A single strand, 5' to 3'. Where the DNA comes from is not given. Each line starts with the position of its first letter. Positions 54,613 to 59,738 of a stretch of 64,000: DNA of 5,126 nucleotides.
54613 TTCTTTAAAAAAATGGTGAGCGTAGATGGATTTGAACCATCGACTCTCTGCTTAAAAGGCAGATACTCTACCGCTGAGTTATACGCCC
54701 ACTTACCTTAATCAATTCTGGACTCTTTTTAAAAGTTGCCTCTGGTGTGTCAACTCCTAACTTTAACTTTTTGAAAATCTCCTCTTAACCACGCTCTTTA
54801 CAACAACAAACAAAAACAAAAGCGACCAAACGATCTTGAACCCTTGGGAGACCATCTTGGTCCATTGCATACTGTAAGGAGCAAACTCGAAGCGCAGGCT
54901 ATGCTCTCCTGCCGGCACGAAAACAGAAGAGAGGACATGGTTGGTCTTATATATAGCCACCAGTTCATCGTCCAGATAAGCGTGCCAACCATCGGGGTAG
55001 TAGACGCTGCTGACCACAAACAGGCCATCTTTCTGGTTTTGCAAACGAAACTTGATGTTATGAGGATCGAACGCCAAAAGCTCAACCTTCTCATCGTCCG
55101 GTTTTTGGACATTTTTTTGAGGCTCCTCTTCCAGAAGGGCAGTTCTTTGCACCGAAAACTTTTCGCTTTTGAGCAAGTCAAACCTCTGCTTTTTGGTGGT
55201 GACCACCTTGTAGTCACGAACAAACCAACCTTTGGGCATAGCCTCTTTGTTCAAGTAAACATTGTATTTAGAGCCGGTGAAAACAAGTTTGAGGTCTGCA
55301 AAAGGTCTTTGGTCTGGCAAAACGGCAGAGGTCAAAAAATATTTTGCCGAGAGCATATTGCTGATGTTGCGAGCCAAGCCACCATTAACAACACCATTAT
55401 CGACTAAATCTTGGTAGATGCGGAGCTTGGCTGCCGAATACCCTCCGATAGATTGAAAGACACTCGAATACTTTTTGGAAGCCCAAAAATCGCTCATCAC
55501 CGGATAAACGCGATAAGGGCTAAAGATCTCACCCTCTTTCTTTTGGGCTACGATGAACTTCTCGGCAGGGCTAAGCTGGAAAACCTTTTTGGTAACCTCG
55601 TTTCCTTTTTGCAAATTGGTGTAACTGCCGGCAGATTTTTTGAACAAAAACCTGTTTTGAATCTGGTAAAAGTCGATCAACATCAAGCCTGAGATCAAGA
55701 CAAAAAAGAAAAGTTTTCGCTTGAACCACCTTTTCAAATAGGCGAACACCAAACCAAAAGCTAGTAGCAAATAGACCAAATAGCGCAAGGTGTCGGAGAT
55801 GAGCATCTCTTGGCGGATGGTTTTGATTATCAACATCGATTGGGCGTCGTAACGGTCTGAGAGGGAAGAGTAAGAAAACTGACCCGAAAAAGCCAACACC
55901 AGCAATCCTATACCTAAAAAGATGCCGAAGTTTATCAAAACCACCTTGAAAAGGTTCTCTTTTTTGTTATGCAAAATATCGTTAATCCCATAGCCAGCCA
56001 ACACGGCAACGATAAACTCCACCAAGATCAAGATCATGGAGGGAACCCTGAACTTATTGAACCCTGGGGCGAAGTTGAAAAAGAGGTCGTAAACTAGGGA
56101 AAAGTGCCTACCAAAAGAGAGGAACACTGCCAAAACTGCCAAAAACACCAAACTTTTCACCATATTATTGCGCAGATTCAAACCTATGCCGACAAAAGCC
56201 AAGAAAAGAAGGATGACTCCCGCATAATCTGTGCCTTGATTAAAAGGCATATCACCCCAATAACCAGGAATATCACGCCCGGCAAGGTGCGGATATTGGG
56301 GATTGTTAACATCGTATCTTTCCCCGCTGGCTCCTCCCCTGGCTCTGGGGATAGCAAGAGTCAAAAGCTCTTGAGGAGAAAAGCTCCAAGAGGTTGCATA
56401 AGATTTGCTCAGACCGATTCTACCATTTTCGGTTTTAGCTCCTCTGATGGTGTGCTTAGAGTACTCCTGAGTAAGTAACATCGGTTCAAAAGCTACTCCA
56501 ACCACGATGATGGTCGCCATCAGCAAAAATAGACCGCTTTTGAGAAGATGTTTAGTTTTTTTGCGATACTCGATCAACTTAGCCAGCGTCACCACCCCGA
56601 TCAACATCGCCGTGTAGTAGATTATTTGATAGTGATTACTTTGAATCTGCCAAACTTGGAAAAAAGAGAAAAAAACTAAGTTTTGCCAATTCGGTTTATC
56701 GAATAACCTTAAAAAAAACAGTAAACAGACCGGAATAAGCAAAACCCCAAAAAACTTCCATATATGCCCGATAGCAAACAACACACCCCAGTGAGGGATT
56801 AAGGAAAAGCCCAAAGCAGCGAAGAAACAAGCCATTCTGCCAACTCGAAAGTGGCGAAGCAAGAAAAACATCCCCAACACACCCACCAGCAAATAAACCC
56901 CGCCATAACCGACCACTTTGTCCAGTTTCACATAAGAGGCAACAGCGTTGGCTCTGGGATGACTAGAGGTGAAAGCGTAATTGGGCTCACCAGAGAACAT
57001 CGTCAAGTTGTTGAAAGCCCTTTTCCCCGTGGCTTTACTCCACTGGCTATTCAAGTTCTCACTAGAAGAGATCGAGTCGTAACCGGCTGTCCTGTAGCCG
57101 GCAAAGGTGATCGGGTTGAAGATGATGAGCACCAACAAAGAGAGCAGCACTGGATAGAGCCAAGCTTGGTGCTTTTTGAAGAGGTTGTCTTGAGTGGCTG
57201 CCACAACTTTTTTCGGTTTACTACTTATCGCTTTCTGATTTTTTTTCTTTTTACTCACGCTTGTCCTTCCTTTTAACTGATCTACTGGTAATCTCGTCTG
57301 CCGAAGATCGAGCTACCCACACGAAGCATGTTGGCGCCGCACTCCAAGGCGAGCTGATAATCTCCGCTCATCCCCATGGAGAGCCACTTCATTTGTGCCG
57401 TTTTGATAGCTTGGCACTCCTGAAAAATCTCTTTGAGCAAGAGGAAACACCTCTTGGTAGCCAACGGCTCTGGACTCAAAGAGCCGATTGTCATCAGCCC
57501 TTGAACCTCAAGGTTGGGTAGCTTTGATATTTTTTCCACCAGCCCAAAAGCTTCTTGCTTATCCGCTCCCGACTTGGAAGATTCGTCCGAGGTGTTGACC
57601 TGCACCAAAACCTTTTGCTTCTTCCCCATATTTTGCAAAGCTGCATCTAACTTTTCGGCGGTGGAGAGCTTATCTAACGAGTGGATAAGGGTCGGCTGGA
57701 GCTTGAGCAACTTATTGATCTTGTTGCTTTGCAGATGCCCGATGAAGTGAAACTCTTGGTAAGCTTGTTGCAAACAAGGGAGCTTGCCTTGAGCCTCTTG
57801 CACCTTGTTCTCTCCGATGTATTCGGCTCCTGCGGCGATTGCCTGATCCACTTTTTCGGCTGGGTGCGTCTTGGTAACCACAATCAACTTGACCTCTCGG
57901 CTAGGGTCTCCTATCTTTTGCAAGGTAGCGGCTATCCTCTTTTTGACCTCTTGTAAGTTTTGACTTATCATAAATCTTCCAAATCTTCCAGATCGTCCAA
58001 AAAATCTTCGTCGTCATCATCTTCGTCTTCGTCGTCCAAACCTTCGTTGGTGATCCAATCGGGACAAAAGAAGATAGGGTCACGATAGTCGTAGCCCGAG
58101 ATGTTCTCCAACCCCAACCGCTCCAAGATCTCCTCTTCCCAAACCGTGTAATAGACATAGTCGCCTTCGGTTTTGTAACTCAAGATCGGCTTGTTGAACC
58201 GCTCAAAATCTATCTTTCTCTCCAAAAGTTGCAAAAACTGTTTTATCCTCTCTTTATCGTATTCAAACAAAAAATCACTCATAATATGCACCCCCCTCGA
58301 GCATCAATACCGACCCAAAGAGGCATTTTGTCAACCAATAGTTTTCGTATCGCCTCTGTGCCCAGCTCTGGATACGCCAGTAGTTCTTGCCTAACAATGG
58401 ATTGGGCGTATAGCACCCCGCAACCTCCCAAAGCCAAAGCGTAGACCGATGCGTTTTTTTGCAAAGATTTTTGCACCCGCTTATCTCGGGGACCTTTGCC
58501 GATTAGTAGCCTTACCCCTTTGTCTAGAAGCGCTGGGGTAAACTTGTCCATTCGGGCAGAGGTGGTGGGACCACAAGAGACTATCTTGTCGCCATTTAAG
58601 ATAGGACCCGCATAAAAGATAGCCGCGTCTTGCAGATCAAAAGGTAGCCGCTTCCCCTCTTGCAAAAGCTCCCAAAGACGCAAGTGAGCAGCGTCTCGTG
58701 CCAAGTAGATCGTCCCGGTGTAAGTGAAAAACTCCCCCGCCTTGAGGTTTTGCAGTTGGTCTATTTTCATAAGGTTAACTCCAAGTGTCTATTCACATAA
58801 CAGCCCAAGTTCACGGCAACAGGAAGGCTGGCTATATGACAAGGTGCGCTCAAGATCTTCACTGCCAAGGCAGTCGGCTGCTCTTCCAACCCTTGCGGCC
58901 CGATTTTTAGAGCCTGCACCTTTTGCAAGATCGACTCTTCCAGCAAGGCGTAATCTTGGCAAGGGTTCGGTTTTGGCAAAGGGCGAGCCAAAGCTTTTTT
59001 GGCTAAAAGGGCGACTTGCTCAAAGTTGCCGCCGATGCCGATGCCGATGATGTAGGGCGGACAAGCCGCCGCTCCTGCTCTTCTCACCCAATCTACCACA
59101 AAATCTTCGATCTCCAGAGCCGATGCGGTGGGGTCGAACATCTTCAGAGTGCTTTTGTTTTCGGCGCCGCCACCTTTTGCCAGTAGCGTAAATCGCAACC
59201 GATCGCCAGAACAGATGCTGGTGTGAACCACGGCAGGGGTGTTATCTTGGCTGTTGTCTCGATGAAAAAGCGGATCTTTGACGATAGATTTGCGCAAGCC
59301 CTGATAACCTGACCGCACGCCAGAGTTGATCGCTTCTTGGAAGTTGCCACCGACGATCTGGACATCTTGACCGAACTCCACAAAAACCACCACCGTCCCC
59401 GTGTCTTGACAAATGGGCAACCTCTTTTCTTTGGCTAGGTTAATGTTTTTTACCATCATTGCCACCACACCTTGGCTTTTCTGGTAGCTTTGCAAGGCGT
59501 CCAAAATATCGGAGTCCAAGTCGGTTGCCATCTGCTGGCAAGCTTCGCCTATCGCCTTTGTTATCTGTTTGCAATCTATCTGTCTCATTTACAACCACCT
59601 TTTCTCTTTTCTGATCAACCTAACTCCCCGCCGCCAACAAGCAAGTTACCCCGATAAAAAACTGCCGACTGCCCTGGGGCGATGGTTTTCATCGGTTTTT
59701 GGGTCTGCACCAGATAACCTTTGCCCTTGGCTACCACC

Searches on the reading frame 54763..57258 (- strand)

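Call 34: search_protein_families(library=pfam, proteins=[window:54763-57258:-], max_evalue=0.0001)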
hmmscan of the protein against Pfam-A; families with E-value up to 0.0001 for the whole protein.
window:54763-57258:- (831 aa): 1 family
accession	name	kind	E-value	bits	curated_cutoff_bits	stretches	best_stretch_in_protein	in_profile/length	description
PF09586.16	YfhO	-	9.7e-08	31.3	28.5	1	698-798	726-829/835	Bacterial membrane protein YfhO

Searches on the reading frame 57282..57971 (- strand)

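Call 34: search_protein_families(library=pfam, proteins=[window:57282-57971:-], max_evalue=0.0001)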
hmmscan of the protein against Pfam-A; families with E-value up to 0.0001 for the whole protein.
window:57282-57971:- (229 aa): 1 family
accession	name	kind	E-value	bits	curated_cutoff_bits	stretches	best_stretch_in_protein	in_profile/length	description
PF01168.26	Ala_racemase_N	-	2.8e-25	89.7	24.1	1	6-225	3-218/220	Alanine racemase, N-terminal domain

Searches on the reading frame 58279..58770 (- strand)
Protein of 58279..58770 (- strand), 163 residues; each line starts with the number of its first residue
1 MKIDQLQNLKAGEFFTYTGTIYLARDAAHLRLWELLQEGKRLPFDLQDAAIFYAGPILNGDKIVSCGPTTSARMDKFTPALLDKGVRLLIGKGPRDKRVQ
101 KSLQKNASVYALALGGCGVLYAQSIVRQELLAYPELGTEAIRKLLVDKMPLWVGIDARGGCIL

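Call 34: search_protein_families(library=pfam, proteins=[window:58279-58770:-], max_evalue=0.0001)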
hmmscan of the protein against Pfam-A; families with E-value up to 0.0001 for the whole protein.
window:58279-58770:- (163 aa): 1 family
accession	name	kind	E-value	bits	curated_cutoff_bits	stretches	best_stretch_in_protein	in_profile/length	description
PF05683.17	Fumerase_C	-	1e-41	143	22.2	1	4-159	38-198/205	Fumarase C-terminus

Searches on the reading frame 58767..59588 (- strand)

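Call 35: search_protein_families(library=pfam, proteins=[window:58767-59588:-], max_evalue=0.01)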
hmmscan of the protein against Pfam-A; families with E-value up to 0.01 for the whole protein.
window:58767-59588:- (273 aa): 1 family
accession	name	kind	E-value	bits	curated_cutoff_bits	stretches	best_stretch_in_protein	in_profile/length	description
PF05681.19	Fumerase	-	3.1e-92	309.2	25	1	11-270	2-268/270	Fumarate hydratase (Fumerase)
